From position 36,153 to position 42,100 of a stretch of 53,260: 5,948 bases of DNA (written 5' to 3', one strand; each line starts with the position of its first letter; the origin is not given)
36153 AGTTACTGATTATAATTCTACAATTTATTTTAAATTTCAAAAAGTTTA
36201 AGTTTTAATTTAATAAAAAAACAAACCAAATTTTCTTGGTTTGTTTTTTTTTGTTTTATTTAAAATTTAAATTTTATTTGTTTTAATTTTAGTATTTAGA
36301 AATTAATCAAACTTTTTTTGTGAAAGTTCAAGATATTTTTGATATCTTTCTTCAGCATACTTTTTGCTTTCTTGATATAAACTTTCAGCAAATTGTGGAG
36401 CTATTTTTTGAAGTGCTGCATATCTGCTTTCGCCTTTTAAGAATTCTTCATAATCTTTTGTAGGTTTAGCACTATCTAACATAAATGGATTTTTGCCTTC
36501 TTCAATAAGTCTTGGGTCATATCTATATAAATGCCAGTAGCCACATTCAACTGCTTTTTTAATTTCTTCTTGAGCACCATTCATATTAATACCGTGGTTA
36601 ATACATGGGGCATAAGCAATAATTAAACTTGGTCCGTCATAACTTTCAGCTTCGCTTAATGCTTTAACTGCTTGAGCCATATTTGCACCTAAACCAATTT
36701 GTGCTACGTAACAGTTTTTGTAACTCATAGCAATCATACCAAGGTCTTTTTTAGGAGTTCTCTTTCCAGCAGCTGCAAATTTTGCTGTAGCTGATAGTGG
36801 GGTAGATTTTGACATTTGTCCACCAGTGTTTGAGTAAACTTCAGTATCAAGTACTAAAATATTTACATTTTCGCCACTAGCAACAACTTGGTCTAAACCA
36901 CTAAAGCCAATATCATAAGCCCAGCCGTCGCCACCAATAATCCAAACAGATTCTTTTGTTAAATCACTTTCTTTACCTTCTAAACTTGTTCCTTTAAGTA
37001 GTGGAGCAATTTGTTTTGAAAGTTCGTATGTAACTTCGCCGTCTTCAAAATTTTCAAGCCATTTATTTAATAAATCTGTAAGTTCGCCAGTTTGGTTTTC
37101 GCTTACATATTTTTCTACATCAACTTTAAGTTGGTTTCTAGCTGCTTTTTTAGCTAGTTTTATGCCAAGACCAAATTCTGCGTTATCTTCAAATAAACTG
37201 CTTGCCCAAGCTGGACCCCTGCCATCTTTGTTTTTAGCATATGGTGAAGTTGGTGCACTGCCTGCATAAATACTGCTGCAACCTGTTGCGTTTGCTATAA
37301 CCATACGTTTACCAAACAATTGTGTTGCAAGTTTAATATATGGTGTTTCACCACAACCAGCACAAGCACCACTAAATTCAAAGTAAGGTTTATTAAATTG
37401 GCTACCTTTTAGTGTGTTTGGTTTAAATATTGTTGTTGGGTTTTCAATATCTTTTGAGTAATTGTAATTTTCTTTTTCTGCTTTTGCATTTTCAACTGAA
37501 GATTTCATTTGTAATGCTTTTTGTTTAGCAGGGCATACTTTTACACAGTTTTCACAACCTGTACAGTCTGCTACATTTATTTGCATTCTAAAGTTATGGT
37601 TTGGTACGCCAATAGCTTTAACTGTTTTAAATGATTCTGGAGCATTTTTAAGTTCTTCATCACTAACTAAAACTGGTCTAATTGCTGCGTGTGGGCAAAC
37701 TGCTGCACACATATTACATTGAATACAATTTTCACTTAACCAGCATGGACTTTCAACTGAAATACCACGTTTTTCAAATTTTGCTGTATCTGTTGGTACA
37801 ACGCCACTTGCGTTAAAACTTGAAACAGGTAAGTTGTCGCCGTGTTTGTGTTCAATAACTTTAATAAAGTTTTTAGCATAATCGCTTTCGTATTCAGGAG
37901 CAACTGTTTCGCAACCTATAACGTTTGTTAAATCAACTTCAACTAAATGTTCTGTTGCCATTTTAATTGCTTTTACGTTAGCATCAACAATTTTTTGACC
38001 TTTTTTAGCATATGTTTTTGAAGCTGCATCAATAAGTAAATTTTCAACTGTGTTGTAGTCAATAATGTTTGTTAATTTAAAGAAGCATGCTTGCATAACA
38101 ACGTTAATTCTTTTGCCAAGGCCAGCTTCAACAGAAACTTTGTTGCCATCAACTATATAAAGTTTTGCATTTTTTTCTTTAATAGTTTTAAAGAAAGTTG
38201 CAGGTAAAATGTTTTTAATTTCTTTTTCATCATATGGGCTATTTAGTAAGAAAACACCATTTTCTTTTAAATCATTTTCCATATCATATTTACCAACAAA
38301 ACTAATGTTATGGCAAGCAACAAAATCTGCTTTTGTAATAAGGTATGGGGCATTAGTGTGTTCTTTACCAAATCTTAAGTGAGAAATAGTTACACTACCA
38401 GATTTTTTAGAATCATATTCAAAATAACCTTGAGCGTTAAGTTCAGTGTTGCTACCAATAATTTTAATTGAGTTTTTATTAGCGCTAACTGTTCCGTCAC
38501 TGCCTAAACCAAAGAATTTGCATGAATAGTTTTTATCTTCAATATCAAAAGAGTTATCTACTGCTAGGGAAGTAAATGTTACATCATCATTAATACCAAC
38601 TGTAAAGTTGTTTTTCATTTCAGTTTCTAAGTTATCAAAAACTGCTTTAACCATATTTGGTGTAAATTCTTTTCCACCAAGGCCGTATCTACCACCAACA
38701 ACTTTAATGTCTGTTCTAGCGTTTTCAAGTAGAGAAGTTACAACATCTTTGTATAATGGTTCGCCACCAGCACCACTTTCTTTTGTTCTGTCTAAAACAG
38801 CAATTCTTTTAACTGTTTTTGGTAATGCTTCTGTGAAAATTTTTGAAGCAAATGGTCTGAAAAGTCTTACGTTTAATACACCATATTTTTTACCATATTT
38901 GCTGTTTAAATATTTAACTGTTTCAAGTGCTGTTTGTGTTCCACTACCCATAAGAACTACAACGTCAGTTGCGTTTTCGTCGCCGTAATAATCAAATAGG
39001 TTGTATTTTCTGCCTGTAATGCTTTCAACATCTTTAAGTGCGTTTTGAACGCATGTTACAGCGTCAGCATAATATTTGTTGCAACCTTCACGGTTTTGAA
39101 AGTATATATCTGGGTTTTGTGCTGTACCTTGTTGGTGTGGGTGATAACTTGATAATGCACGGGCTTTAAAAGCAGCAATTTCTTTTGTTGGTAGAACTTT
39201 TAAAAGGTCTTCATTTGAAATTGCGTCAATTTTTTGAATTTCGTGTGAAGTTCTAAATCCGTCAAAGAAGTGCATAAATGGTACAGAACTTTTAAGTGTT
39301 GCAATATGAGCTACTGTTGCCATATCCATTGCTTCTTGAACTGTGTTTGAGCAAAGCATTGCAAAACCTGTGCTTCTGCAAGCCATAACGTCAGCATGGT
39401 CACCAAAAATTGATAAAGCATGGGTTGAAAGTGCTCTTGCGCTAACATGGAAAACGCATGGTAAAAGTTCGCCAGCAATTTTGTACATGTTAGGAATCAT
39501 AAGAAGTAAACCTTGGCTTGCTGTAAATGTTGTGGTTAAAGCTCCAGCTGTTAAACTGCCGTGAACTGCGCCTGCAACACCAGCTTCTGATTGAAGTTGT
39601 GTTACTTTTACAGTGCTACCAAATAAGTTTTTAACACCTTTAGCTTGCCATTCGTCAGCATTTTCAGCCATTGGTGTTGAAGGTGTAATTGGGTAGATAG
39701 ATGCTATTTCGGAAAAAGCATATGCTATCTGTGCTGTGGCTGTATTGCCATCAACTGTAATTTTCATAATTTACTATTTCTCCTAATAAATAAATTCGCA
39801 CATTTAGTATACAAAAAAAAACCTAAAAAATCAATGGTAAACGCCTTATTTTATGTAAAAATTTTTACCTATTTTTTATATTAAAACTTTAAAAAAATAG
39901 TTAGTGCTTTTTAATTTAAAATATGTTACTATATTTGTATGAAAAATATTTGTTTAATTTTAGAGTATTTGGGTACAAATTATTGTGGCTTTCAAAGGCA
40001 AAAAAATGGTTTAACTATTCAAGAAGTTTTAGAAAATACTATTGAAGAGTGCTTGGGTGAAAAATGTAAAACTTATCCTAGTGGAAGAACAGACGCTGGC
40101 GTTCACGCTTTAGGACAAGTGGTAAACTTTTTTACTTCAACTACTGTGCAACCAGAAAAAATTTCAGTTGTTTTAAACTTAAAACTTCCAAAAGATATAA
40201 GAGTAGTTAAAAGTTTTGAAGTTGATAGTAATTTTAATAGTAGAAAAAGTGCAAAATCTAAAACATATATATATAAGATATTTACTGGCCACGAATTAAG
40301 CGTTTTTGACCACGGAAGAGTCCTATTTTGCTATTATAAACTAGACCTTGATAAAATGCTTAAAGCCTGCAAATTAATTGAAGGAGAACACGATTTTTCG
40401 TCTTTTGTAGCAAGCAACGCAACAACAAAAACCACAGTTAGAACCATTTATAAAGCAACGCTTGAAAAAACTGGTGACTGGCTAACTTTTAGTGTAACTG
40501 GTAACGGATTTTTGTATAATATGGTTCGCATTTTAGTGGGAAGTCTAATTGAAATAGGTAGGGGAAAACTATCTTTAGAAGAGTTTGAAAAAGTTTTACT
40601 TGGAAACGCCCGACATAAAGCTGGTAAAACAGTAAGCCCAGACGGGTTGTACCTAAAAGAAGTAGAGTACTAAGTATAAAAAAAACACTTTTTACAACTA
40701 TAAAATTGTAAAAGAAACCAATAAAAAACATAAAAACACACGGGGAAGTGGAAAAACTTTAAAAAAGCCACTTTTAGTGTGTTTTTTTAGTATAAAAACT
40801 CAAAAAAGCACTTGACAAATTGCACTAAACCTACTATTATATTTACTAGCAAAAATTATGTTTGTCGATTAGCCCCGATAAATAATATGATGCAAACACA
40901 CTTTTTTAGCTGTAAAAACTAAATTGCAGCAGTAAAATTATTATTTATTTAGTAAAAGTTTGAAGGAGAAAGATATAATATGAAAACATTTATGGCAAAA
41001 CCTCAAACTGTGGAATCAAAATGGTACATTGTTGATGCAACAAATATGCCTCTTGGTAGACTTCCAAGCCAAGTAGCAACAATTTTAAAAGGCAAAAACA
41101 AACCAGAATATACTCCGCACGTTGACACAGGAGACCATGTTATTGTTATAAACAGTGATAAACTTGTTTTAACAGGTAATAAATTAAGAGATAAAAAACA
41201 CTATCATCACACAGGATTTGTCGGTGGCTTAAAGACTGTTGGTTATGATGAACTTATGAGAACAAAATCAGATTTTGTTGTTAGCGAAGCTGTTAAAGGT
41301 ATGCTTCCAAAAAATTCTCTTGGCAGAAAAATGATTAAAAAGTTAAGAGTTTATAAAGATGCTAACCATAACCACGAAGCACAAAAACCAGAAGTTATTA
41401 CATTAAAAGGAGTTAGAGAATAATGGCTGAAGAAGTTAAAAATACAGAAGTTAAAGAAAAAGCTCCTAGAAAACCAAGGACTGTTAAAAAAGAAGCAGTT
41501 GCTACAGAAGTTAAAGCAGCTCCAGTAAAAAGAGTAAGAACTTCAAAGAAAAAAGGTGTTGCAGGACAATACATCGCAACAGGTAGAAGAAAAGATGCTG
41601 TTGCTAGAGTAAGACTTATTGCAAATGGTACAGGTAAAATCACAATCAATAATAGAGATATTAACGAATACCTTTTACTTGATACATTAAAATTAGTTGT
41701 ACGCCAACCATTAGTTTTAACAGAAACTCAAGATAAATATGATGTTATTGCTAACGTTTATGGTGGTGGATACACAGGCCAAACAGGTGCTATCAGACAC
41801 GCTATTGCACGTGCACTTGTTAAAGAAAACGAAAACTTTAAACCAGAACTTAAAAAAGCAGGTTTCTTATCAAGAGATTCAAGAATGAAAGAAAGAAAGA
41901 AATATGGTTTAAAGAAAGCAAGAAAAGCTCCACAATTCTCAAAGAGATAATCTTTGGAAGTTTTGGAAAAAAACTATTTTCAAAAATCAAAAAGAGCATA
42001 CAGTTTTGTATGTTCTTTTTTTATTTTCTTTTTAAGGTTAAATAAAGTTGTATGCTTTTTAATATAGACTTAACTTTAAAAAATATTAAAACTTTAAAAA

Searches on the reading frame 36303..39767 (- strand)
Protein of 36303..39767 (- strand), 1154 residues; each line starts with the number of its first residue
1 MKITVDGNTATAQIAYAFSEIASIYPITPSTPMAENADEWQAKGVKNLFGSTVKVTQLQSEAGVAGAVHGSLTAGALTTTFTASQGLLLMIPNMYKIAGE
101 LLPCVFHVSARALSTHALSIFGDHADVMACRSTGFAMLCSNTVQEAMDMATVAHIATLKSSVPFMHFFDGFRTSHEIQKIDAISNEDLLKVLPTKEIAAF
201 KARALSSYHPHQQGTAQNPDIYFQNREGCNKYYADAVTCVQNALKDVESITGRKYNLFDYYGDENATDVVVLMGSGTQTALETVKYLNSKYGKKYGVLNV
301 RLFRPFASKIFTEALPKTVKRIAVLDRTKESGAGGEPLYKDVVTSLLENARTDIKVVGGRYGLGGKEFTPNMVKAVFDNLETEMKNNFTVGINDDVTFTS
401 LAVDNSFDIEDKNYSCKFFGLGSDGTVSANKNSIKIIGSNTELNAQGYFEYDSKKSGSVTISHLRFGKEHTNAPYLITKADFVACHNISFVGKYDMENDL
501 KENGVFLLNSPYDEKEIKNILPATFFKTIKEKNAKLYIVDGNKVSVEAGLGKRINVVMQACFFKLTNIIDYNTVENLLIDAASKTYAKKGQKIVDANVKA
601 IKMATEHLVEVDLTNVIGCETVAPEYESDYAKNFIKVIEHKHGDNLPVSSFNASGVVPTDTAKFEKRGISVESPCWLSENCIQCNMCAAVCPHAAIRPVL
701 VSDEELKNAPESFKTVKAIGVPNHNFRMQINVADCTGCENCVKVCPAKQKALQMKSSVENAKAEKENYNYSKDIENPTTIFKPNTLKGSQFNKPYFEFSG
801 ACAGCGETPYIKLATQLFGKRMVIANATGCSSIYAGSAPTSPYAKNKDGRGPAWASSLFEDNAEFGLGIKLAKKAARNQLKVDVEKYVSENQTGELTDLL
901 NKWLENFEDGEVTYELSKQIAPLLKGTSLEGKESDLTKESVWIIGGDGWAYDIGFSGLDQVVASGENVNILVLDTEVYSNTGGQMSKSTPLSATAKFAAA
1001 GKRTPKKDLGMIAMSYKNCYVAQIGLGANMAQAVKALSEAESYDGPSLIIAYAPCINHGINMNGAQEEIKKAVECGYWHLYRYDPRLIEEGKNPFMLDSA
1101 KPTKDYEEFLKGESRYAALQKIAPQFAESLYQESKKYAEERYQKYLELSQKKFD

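Call 36: search_protein_families(library=pfam, proteins=[window:36303-39767:-], max_evalue=0.001)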
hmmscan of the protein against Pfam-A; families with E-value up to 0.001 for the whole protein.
window:36303-39767:- (1154 aa): 15 families
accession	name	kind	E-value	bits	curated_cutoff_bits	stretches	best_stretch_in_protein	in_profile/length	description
PF01855.24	POR_N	-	7.1e-76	255.4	27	1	15-242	3-228/231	Pyruvate flavodoxin/ferredoxin oxidoreductase, thiamine diP-bdg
PF01558.24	POR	-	1.8e-30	106.8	27.4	1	422-604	1-171/173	Pyruvate ferredoxin/flavodoxin oxidoreductase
PF17147.9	PFOR_II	-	1.1e-11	45.5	27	1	268-371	3-100/102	Pyruvate:ferredoxin oxidoreductase core domain II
PF10371.14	EKR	-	4.6e-11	42.8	27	1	623-670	8-55/55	Domain of unknown function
PF12838.12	Fer4_7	-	4.4e-10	40.3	27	1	680-748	1-51/52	4Fe-4S dicluster domain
PF02775.26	TPP_enzyme_C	-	1.2e-08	35.3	21.9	1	938-1050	46-150/151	Thiamine pyrophosphate enzyme, C-terminal TPP binding domain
PF13484.11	Fer4_16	-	3.1e-08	34.7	30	1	680-747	1-65/66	4Fe-4S double cluster binding domain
PF13183.11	Fer4_8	-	7.3e-08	33.3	27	1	679-748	3-67/68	4Fe-4S dicluster domain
PF13237.11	Fer4_10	-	2.1e-07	31.2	25.5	1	728-761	2-30/53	4Fe-4S dicluster domain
PF12837.12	Fer4_6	-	9.4e-07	28.9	25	1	678-696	6-24/24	4Fe-4S binding domain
PF13187.11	Fer4_9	-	4.3e-06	27.1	27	1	680-748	1-50/52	4Fe-4S dicluster domain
PF00037.32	Fer4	-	7.4e-06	26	21.1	1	678-697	5-24/24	4Fe-4S binding domain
PF14697.11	Fer4_21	-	1.7e-05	25.3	35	1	679-748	6-54/59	4Fe-4S dicluster domain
PF12797.12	Fer4_2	-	4.5e-05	23.6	24.5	0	728-747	3-22/22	4Fe-4S binding domain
PF02780.25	Transketolase_C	-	0.00037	20.8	25.9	0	270-336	14-79/124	Transketolase, C-terminal domain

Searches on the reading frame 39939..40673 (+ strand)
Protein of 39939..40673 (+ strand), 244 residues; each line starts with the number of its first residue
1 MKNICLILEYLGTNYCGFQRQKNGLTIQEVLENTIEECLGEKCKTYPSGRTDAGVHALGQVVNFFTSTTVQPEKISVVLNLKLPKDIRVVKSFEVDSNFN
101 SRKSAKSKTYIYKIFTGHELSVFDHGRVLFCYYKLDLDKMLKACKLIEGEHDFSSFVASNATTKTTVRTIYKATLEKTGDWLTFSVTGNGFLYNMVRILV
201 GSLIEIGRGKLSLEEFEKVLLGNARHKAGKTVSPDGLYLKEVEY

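Call 36: search_protein_families(library=pfam, proteins=[window:39939-40673:+], max_evalue=0.001)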
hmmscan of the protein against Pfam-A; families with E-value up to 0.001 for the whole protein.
window:39939-40673:+ (244 aa): 1 family
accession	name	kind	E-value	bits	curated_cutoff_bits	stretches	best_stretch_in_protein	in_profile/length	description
PF01416.25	PseudoU_synth_1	-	1.7e-44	151.2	23.3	2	143-244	1-107/108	tRNA pseudouridine synthase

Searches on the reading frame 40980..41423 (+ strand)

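Call 36: search_protein_families(library=pfam, proteins=[window:40980-41423:+], max_evalue=0.001)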
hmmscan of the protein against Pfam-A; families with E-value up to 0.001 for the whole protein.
window:40980-41423:+ (147 aa): 1 family
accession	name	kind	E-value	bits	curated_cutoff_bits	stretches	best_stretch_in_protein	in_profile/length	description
PF00572.24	Ribosomal_L13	-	2.5e-45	153.8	23.8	1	14-131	2-119/119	Ribosomal protein L13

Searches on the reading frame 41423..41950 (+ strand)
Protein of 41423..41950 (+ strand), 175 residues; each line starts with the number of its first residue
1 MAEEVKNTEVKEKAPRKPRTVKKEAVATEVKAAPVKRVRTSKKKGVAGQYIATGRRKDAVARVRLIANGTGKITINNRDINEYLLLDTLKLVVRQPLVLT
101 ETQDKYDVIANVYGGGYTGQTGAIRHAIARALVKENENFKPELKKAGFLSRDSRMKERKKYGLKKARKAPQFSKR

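Call 36: search_protein_families(library=pfam, proteins=[window:41423-41950:+], max_evalue=0.001)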
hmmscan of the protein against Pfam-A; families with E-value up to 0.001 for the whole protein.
window:41423-41950:+ (175 aa): 1 family
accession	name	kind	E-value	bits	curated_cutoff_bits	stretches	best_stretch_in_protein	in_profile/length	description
PF00380.25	Ribosomal_S9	-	3.9e-47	160.1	22.5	1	54-175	1-121/121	Ribosomal protein S9/S16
